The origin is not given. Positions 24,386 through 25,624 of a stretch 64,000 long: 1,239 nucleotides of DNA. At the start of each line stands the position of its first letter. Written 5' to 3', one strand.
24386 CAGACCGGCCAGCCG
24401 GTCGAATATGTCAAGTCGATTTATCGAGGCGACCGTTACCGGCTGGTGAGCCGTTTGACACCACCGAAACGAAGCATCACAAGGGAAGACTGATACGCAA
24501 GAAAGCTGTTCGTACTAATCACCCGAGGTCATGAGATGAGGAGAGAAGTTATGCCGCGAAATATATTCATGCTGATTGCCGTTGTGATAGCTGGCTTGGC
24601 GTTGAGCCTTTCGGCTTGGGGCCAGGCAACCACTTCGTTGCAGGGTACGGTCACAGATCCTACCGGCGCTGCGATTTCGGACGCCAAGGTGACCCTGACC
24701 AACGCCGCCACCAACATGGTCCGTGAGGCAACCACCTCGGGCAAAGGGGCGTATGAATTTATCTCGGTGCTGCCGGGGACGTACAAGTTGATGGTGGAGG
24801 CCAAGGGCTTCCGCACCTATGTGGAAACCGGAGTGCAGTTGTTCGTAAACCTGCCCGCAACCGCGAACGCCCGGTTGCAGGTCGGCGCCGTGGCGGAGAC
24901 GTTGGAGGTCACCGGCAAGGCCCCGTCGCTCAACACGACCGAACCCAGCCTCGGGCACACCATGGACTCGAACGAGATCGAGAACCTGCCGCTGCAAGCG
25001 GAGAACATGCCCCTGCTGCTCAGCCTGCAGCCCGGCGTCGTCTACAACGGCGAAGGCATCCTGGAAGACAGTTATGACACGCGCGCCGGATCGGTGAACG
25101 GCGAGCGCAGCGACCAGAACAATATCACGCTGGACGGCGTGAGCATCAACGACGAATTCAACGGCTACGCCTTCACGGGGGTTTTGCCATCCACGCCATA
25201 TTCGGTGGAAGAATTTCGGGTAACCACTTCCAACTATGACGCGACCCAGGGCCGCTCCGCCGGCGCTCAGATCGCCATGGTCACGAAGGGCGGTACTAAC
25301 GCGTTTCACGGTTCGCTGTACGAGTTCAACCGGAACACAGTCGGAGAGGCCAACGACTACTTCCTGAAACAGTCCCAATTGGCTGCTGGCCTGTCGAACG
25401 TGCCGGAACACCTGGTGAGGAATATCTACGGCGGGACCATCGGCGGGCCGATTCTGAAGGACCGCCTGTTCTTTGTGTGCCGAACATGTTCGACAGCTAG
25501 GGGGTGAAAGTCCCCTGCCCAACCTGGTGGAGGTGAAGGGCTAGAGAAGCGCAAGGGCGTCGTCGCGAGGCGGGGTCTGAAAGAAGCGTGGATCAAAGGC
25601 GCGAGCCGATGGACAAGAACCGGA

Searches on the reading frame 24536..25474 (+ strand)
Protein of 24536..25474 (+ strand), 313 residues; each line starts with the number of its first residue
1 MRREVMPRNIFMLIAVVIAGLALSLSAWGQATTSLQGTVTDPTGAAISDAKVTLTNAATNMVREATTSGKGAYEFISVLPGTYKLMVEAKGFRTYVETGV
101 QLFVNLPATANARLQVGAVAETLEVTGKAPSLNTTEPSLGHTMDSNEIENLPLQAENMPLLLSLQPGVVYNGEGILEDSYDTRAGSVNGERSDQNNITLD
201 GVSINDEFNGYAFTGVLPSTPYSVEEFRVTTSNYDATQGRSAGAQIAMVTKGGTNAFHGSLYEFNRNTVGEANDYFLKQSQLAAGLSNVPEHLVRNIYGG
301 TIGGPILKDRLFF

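Call 9: search_protein_families(library=pfam, proteins=[window:24536-25474:+], max_evalue=0.01)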
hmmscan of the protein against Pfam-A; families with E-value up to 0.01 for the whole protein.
window:24536-25474:+ (313 aa): 8 families
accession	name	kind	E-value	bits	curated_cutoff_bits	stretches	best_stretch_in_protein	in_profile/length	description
PF25183.1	OMP_b-brl_4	-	1.6e-20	73.6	30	1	249-313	1-58/838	Outer membrane beta barrel domain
PF13620.12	CarboxypepD_reg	-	7e-20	71.6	32.3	1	34-115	1-82/82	Carboxypeptidase regulatory-like domain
PF17210.9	SdrD_B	-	2.8e-07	31.1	29.7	1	40-89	17-66/112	SdrD B-like domain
PF13715.12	CarbopepD_reg_2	-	6.9e-05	23.3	32.2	1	35-96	1-59/88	CarboxypepD_reg-like domain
PF07715.20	Plug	-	0.00025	21.9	23.9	1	143-242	12-103/107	TonB-dependent Receptor Plug Domain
PF02369.22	Big_1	-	0.00053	20.5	34.9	1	27-84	13-75/93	Bacterial Ig-like domain (group 1)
PF17802.7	SpaA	-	0.0007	20.1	23.1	1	40-95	8-65/91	Prealbumin-like fold domain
PF07210.18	DUF1416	-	0.0016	18.7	23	1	31-87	18-72/97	Protein of unknown function (DUF1416)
